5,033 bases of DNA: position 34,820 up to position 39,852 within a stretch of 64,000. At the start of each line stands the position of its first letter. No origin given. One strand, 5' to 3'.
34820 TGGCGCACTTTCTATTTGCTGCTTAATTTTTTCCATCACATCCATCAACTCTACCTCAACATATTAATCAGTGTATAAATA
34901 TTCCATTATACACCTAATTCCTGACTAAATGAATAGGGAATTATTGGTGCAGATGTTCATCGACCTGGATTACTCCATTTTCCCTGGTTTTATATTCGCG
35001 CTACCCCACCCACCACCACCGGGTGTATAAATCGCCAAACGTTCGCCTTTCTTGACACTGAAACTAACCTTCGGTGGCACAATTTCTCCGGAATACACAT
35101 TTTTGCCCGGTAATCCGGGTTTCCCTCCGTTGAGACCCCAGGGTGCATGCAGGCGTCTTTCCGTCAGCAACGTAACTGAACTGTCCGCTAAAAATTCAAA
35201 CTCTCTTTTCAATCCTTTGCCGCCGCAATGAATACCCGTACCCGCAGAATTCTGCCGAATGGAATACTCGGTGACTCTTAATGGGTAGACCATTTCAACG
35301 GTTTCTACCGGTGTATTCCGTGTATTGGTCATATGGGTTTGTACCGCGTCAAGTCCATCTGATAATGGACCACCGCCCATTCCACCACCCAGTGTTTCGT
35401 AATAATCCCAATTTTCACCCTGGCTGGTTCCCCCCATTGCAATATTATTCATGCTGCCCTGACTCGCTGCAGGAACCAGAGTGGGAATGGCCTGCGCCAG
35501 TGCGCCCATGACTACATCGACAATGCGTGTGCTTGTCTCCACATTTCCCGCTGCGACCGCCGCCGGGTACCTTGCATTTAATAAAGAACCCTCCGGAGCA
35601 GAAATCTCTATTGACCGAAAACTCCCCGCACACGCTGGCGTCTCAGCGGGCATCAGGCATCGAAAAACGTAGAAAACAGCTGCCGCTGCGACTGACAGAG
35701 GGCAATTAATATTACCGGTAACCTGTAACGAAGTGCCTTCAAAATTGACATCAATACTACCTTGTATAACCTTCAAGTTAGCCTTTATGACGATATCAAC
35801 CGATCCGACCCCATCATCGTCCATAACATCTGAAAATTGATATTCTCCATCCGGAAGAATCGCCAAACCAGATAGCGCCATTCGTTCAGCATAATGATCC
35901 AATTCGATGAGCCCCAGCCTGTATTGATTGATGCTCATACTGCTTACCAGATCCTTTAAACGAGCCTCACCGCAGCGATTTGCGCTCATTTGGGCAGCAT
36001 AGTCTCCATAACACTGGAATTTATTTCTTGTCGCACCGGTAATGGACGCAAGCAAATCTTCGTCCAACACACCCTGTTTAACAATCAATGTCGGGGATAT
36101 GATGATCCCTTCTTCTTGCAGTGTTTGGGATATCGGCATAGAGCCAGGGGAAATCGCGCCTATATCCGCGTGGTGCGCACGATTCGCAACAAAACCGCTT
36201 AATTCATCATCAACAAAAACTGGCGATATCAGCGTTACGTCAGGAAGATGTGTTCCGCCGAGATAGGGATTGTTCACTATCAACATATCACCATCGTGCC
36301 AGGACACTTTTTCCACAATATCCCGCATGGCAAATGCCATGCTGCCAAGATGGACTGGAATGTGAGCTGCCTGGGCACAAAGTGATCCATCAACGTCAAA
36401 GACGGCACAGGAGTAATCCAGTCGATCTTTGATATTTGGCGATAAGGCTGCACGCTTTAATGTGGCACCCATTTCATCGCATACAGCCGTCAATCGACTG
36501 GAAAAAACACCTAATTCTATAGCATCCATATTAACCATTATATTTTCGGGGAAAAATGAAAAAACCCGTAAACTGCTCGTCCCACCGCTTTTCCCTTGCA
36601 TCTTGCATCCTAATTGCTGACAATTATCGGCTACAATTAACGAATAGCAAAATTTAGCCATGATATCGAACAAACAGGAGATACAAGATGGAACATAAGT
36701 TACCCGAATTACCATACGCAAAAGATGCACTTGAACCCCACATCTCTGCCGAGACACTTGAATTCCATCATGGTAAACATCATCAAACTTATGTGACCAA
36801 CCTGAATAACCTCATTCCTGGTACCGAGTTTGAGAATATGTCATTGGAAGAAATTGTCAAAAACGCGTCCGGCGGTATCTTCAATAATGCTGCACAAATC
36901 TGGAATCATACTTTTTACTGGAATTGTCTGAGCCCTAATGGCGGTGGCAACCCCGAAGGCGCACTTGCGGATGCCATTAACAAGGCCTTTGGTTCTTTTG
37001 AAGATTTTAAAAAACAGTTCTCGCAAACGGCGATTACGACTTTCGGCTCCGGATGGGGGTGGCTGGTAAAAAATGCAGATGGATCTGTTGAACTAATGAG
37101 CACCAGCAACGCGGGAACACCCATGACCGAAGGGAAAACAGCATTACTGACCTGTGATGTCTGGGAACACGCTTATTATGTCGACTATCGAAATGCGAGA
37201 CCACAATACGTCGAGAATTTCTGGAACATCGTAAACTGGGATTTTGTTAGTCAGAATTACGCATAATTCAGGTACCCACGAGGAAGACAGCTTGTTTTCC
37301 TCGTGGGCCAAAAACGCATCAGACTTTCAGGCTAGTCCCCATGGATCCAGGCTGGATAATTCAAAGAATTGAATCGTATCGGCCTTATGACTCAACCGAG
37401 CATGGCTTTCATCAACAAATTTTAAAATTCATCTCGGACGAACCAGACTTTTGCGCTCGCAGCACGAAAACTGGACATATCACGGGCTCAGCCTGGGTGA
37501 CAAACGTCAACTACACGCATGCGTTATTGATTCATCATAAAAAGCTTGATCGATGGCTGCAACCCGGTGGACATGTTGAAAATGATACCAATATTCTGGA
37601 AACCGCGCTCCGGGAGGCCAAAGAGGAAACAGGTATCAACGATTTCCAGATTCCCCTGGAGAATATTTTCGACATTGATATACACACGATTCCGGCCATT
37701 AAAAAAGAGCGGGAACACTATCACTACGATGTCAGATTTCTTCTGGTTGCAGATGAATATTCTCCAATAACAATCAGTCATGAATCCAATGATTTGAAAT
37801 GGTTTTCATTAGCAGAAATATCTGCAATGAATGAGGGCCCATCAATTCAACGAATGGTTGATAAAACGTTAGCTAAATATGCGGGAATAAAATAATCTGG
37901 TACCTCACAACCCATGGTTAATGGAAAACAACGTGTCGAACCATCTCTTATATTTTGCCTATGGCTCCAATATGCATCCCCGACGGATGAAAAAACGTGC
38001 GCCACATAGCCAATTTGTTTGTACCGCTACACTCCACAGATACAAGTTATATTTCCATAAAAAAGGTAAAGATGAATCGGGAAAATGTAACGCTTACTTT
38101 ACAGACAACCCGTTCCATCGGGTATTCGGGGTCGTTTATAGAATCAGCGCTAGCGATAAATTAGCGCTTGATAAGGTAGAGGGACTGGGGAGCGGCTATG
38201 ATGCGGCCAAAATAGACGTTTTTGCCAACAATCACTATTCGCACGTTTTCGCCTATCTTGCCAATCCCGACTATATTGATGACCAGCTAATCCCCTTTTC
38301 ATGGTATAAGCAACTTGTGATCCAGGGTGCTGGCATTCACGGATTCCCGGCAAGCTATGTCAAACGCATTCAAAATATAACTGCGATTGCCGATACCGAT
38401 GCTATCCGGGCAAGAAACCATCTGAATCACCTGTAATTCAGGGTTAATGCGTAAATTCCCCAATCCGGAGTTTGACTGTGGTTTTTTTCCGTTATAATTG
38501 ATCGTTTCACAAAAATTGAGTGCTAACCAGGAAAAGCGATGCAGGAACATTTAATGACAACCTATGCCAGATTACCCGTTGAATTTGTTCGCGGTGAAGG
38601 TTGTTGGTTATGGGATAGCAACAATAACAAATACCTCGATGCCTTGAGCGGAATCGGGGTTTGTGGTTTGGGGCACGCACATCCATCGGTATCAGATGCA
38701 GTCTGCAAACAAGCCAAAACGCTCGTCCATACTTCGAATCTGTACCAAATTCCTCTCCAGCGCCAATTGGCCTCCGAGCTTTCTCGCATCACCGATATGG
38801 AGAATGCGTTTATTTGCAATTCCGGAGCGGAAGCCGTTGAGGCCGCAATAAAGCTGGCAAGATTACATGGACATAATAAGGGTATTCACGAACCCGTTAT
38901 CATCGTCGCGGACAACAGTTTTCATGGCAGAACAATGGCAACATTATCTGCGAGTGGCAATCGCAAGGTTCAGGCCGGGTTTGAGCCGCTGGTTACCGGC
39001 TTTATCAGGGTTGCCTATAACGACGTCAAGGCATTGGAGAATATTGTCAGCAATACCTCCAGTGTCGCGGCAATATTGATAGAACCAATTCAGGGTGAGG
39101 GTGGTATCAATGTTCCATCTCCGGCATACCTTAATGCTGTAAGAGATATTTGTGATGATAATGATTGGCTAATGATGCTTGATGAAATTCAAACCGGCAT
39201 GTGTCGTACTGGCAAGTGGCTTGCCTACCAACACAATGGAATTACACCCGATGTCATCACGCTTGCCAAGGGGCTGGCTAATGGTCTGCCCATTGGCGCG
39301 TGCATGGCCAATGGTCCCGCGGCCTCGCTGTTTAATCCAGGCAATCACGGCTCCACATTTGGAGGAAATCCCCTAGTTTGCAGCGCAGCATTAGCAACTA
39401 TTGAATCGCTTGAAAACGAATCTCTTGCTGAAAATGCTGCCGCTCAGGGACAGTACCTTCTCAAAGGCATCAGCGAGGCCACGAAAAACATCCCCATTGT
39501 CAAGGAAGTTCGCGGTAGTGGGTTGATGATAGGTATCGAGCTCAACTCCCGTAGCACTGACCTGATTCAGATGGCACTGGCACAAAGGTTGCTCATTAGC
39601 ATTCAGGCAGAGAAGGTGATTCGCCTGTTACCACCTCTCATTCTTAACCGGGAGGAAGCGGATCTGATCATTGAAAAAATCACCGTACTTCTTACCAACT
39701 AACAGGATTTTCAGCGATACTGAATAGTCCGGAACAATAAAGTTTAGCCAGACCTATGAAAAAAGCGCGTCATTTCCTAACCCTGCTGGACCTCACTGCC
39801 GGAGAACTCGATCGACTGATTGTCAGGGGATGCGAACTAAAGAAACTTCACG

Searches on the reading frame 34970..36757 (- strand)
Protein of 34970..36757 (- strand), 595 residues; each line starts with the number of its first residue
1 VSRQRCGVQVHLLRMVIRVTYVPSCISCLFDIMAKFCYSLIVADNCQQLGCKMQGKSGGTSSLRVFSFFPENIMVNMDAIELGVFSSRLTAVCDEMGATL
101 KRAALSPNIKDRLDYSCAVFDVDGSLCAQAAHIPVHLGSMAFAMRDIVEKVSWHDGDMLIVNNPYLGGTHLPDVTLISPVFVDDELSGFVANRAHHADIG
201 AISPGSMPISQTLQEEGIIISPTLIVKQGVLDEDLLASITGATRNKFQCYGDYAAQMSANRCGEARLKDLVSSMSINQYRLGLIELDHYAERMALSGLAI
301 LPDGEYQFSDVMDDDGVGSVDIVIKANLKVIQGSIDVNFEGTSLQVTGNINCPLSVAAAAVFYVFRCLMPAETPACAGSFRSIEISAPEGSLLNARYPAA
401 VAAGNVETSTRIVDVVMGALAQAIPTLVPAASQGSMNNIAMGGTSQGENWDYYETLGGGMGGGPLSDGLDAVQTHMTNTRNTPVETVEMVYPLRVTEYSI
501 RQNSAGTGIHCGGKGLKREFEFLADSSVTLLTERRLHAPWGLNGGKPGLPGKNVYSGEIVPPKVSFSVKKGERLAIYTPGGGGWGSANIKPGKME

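Call 28: search_protein_families(library=pfam, proteins=[window:34970-36757:-], max_evalue=0.00001)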
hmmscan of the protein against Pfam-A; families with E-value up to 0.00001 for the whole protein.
window:34970-36757:- (595 aa): 1 family
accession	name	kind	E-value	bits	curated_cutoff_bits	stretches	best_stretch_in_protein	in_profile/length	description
PF02538.19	Hydantoinase_B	-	4.1e-188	626.5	26.8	1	78-586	1-518/519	Hydantoinase B/oxoprolinase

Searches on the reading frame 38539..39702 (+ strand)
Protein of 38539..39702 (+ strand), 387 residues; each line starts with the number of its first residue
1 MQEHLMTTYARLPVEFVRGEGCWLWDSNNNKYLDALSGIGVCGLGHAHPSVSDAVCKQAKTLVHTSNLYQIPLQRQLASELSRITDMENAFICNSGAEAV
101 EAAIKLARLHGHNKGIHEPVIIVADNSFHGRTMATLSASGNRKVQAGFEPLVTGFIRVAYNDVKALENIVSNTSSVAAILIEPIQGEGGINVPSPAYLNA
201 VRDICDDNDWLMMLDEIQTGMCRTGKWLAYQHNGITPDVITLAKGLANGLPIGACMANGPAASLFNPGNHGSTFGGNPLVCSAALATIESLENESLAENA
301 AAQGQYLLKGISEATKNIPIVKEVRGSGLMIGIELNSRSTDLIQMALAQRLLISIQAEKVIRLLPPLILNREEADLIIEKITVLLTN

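Call 29: search_protein_families(library=pfam, proteins=[window:38539-39702:+], max_evalue=0.00001)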
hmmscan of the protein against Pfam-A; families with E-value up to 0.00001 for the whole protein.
window:38539-39702:+ (387 aa): 1 family
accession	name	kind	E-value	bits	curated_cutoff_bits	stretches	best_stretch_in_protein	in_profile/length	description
PF00202.27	Aminotran_3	-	3.6e-117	391.9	30.5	1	12-382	9-400/403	Aminotransferase class-III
